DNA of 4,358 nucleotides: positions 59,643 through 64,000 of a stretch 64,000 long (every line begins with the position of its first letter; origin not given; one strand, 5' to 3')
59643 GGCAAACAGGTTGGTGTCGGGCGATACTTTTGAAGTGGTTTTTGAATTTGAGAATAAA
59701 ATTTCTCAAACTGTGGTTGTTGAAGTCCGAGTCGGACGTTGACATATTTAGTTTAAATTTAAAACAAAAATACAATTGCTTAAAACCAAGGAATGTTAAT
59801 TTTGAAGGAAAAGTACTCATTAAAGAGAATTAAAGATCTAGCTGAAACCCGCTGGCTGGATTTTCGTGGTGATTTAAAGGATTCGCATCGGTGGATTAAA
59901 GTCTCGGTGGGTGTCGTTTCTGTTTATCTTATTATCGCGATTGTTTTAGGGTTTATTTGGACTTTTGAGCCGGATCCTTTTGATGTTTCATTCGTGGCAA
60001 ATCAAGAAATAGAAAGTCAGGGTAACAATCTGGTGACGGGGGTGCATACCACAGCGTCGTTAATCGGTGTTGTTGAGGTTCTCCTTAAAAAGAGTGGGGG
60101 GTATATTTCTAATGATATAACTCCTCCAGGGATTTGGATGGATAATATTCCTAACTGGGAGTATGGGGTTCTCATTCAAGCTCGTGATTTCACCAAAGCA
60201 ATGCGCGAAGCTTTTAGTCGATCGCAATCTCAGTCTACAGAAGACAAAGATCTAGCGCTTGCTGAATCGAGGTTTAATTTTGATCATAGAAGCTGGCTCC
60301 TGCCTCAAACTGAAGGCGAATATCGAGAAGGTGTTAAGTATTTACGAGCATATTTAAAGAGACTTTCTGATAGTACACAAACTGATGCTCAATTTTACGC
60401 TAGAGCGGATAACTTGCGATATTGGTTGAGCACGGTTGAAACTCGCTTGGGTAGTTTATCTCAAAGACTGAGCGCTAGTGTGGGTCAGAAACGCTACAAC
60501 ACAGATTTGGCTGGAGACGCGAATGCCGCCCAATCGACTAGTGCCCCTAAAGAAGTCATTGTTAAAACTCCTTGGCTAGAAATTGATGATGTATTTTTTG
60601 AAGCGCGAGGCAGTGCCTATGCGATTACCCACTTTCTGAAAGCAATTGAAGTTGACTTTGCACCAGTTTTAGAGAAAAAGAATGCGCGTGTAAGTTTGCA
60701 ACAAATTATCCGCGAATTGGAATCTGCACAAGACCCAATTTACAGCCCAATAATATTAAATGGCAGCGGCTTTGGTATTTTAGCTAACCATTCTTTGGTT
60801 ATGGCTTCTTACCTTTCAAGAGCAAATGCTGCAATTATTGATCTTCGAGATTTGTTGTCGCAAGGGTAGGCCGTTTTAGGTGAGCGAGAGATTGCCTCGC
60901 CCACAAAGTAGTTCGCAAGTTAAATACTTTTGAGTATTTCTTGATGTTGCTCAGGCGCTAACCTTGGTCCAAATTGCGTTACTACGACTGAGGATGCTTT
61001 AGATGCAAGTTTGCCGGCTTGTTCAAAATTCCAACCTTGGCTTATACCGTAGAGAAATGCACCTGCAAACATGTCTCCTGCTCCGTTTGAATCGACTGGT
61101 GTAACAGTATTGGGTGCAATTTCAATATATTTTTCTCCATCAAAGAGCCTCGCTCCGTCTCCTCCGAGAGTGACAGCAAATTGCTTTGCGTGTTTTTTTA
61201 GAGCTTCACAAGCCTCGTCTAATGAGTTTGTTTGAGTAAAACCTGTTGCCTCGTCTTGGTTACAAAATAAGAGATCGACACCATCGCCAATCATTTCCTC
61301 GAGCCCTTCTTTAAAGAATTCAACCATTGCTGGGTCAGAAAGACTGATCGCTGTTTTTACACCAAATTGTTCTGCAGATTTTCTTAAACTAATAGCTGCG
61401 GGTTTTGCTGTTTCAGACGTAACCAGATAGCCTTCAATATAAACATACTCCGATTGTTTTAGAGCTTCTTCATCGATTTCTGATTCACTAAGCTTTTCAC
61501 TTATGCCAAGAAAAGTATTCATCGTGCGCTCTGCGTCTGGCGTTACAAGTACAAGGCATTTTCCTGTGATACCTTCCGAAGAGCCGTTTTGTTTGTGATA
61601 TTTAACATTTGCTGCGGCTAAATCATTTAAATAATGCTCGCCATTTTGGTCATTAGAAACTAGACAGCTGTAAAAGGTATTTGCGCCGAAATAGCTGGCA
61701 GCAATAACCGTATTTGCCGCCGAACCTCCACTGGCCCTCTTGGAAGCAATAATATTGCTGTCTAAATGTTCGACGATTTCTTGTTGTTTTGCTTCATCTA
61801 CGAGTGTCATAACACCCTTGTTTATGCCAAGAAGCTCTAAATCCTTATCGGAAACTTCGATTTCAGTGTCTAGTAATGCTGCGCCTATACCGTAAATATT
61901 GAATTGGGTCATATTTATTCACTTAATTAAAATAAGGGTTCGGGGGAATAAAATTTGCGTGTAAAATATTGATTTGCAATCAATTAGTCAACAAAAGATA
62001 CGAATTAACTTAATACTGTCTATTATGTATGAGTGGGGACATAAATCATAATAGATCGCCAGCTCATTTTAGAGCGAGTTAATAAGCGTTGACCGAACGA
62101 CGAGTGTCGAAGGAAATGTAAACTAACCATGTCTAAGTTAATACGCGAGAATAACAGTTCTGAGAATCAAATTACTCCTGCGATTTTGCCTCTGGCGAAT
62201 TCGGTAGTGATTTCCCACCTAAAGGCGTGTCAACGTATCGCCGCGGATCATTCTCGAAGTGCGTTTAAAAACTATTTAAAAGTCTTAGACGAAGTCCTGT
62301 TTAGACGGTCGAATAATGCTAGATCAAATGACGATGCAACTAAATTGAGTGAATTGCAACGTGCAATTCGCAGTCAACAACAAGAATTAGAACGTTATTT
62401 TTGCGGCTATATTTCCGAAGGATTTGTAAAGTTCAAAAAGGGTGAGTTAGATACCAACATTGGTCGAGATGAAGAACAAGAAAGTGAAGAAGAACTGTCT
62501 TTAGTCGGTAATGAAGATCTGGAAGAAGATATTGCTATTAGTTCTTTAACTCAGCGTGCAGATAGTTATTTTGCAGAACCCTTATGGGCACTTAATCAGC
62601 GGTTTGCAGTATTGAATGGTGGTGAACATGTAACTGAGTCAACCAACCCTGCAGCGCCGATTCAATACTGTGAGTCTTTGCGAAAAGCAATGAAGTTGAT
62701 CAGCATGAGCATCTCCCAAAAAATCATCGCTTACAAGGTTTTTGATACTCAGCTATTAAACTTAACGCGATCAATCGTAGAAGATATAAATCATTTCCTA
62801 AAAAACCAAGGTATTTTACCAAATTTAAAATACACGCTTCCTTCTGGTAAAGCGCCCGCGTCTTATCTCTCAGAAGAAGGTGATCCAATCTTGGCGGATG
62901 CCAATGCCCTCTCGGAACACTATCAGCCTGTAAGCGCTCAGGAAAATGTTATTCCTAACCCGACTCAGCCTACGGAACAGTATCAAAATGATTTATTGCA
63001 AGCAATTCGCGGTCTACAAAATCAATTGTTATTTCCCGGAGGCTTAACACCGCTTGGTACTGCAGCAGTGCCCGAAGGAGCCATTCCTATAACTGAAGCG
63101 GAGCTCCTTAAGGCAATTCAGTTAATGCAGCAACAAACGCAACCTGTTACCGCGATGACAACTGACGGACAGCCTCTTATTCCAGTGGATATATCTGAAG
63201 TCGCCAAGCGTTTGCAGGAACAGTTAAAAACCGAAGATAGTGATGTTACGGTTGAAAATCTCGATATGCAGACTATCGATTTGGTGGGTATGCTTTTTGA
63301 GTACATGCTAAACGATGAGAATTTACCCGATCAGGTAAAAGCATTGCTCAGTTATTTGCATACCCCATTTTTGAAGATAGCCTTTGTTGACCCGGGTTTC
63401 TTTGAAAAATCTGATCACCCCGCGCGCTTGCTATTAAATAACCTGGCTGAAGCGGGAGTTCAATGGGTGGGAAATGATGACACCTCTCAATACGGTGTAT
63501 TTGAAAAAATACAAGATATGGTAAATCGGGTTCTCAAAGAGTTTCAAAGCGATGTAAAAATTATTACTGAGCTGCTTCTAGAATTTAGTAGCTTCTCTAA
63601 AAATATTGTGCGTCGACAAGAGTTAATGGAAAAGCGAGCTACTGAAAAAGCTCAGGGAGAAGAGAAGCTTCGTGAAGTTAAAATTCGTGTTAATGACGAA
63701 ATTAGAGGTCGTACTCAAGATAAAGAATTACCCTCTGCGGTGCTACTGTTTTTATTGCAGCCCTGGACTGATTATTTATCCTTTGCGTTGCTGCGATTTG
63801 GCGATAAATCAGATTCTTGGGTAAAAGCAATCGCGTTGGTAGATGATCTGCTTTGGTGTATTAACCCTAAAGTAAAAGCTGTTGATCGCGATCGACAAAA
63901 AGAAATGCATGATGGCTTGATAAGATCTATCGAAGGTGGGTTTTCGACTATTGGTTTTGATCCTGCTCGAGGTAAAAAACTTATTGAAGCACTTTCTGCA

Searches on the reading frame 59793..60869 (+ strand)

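Call 41: search_protein_families(library=pfam, proteins=[window:59793-60869:+], max_evalue=0.00001)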
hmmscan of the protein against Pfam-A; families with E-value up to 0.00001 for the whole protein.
window:59793-60869:+ (358 aa): 1 family
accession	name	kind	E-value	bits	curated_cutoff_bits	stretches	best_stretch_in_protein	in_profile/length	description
PF10095.14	DUF2333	-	3.1e-160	533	22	1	36-358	9-330/330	Uncharacterized protein conserved in bacteria (DUF2333)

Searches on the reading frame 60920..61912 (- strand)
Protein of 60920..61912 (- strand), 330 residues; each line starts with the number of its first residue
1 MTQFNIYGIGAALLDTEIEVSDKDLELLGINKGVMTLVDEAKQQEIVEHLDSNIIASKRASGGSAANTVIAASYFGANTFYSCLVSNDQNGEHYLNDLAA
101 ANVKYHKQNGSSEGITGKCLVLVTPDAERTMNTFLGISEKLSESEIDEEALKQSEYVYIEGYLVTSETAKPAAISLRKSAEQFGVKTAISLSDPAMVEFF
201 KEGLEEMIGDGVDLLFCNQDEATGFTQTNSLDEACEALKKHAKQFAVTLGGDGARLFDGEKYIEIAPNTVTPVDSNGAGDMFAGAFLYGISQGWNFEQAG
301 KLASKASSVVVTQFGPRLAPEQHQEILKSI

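Call 41: search_protein_families(library=pfam, proteins=[window:60920-61912:-], max_evalue=0.00001)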
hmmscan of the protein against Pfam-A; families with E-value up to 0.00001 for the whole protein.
window:60920-61912:- (330 aa): 1 family
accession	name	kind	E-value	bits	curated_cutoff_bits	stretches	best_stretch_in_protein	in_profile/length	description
PF00294.29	PfkB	-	1.8e-55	188.9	25.8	1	59-318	33-297/302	pfkB family carbohydrate kinase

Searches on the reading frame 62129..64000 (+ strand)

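Call 45: search_protein_families(library=ncbifam, proteins=[window:62129-64000:+], max_evalue=1e-8)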
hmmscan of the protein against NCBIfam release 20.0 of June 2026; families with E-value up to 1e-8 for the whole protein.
window:62129-64000:+ (624 aa): 1 family
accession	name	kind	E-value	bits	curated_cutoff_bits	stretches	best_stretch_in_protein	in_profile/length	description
NF058594.1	PacR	exception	2.4e-60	204.8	1200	2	286-621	281-613/752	PacR family protein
